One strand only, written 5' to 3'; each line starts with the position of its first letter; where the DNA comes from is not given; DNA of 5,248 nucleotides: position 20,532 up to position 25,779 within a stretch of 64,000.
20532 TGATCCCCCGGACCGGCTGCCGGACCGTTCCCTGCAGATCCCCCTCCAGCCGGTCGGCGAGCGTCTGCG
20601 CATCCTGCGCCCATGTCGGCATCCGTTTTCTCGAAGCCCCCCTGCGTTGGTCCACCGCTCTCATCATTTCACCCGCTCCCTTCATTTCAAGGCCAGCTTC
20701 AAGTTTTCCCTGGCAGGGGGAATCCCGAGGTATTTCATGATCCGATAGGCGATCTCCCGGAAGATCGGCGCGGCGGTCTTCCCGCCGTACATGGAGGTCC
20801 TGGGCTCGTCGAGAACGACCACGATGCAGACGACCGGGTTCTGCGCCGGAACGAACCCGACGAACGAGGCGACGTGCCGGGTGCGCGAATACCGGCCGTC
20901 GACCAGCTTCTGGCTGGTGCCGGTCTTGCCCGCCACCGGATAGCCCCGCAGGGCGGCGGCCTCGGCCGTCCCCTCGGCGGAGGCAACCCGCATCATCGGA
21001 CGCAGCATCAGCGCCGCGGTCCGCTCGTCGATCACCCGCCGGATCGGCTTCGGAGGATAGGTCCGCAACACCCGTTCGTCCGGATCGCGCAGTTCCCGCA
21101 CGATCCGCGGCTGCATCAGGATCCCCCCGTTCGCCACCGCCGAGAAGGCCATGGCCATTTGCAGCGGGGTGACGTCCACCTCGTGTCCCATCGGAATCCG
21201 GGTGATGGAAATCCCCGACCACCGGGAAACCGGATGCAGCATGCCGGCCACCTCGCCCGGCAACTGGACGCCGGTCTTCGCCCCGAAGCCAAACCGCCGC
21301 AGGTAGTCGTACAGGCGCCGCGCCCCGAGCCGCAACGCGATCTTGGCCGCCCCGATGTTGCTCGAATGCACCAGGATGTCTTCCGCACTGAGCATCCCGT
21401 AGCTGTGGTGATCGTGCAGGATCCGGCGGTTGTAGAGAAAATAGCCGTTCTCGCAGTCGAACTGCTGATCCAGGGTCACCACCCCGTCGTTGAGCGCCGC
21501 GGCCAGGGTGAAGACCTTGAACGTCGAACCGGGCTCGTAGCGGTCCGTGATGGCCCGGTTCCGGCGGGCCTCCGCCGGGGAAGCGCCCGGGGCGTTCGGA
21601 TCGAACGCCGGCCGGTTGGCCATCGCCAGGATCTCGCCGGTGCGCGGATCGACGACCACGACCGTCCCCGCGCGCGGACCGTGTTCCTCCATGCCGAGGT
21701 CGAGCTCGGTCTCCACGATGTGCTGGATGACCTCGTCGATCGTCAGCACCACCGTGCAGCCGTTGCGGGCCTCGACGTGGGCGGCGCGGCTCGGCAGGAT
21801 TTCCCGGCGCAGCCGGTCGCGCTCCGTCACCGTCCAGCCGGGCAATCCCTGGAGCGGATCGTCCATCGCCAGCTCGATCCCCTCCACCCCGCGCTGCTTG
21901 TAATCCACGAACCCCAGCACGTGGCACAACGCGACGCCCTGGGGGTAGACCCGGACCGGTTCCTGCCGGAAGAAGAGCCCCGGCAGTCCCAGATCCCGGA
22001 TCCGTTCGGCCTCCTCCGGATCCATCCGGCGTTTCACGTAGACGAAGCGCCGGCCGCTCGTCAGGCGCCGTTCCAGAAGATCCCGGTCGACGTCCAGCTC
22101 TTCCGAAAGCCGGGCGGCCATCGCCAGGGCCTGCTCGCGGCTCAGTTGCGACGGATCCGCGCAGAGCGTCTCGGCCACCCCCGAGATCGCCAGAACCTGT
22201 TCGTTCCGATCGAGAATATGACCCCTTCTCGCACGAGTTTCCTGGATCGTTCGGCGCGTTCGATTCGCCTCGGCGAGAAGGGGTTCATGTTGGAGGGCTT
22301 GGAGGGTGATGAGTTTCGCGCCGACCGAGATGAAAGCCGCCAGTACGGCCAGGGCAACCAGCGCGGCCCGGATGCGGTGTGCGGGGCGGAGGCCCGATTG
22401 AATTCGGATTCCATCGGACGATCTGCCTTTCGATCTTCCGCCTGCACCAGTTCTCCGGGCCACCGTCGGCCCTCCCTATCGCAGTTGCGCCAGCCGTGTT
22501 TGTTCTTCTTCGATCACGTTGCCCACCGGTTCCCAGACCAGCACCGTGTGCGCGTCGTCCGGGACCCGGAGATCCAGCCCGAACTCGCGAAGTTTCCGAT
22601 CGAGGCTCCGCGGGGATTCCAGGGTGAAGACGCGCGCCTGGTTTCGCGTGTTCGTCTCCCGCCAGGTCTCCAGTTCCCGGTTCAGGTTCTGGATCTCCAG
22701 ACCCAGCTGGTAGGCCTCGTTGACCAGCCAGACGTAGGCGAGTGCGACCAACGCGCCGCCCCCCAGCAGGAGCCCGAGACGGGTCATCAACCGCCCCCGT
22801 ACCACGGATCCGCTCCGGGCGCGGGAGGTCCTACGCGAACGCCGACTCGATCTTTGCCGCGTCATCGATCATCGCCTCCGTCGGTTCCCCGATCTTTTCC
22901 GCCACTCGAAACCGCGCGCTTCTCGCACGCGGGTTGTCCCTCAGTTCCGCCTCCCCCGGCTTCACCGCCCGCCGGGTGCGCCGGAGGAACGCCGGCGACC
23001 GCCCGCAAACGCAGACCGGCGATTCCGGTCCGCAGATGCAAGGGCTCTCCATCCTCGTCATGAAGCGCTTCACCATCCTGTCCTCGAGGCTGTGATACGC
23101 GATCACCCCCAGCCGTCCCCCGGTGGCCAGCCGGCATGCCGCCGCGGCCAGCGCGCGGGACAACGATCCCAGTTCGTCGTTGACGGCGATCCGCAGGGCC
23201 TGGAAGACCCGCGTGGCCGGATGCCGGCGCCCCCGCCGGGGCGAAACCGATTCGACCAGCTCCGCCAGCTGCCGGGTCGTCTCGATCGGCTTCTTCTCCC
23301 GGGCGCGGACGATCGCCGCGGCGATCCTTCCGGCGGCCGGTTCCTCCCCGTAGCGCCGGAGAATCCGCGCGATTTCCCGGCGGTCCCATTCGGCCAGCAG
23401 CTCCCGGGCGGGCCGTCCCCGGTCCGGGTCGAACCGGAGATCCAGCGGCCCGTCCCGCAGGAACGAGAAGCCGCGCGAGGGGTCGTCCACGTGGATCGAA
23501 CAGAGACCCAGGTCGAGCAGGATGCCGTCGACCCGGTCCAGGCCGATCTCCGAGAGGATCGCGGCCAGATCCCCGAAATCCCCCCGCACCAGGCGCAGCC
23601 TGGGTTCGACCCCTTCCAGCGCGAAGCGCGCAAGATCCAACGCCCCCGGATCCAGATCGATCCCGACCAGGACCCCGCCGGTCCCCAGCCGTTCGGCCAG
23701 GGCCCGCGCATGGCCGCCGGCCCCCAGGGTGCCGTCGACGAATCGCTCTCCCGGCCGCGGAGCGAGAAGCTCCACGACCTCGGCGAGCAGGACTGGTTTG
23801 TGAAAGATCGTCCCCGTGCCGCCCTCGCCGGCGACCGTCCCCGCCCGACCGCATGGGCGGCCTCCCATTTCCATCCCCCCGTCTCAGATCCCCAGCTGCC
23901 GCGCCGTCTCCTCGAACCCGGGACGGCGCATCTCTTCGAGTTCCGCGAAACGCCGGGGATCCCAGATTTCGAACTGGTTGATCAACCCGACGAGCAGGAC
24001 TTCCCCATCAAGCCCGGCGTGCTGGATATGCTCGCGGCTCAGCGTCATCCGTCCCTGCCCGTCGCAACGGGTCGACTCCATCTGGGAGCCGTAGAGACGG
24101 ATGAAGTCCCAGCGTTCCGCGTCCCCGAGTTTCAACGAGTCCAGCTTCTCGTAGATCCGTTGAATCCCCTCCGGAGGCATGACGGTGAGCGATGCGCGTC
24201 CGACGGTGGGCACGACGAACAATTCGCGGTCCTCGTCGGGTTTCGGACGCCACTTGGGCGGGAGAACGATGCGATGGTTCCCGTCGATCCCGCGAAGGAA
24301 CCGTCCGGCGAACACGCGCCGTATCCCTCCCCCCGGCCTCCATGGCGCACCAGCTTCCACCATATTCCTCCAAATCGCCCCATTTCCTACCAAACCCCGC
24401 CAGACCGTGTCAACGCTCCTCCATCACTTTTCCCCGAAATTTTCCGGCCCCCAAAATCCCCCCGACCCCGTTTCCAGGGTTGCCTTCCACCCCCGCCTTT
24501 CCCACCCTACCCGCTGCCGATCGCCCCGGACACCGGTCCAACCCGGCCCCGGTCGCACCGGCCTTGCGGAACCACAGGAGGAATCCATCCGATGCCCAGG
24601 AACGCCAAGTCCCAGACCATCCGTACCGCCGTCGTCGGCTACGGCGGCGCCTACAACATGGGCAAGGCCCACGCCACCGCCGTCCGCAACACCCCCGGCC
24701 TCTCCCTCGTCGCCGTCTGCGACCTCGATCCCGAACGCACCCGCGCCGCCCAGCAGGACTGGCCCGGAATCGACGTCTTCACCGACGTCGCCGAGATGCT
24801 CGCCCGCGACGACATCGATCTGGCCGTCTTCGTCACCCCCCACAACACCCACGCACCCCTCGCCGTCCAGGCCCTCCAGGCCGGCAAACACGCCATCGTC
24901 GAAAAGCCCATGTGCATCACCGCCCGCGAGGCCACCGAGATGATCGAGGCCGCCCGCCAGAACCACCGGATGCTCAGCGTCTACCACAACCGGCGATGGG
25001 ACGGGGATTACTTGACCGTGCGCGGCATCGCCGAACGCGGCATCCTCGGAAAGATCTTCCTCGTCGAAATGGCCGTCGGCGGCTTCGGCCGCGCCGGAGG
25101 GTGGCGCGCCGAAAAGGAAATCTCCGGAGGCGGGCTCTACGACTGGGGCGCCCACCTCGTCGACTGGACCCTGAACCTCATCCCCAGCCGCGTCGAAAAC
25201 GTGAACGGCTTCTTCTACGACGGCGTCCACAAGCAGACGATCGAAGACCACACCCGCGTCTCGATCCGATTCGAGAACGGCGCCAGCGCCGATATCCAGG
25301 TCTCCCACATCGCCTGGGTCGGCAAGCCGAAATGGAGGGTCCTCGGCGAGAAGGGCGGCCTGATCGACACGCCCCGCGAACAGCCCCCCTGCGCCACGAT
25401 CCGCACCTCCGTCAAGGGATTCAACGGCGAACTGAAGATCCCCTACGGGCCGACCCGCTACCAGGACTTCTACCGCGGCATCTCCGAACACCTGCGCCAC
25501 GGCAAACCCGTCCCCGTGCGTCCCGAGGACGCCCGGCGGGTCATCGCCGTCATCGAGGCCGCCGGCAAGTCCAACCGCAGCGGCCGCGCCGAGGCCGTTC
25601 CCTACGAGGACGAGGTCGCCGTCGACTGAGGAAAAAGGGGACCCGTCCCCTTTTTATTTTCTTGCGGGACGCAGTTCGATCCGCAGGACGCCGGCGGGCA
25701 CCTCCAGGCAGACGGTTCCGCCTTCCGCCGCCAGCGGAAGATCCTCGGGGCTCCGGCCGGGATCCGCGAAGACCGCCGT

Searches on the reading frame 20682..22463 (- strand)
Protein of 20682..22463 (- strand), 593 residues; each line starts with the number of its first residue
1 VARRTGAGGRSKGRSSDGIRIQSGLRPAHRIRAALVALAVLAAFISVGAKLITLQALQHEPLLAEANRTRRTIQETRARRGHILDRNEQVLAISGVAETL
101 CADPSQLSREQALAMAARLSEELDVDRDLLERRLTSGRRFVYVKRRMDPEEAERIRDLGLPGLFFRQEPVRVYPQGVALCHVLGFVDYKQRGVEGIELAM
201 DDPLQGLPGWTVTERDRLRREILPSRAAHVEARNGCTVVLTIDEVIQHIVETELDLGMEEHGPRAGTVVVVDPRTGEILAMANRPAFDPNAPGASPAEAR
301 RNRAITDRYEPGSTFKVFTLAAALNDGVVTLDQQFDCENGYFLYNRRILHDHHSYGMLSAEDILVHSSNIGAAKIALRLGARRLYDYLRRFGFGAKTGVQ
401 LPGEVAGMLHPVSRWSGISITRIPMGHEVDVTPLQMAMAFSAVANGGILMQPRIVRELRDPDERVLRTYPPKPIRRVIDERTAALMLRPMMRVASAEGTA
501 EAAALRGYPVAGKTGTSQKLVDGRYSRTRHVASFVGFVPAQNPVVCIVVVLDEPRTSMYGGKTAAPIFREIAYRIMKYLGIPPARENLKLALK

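Call 63: search_protein_families(library=pfam, proteins=[window:20682-22463:-], max_evalue=0.00001)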
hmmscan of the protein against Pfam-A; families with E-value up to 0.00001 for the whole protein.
window:20682-22463:- (593 aa): 2 families
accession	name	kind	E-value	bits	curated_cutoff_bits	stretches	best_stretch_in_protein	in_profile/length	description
PF00905.27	Transpeptidase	-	6.2e-82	275.6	22.1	1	266-571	1-297/299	Penicillin binding protein transpeptidase domain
PF03717.20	PBP_dimer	-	2.2e-16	61.2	24.4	1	76-220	2-174/180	Penicillin-binding Protein dimerisation domain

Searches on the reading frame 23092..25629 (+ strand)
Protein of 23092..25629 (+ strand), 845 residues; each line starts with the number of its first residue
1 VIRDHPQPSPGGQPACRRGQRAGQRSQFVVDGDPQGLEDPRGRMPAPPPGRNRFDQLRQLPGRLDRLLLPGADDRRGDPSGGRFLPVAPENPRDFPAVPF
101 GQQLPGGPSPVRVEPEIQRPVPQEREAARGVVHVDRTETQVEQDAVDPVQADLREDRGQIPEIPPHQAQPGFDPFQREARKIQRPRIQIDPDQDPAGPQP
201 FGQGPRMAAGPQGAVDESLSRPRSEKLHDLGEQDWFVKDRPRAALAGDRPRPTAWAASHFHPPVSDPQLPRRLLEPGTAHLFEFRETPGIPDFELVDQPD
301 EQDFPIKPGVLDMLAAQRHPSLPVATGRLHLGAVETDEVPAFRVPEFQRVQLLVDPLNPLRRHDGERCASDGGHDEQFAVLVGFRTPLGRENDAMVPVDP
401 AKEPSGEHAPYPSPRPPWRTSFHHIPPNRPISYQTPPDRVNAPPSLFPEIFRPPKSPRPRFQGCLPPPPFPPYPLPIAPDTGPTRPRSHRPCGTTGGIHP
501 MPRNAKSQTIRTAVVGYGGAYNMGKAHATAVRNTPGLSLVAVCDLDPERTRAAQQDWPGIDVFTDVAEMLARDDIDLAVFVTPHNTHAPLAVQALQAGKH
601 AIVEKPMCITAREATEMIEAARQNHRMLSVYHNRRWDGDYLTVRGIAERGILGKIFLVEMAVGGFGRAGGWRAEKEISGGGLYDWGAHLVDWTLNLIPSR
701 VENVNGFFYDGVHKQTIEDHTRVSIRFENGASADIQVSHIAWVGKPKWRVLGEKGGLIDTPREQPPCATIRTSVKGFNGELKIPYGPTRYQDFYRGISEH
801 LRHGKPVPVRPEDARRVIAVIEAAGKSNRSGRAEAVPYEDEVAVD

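Call 63: search_protein_families(library=pfam, proteins=[window:23092-25629:+], max_evalue=0.00001)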
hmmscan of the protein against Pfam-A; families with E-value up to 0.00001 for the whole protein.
window:23092-25629:+ (845 aa): 3 families
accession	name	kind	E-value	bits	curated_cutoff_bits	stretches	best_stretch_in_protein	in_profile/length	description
PF01408.29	GFO_IDH_MocA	-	1.8e-28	100.1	24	1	510-632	1-120/120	Oxidoreductase family, NAD-binding Rossmann fold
PF22725.1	GFO_IDH_MocA_C3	-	5.3e-21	75.3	27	1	640-757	1-123/124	GFO/IDH/MocA C-terminal domain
PF02894.22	GFO_IDH_MocA_C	-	3.5e-15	56.8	22.9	1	648-832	5-214/218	Oxidoreductase family, C-terminal alpha/beta domain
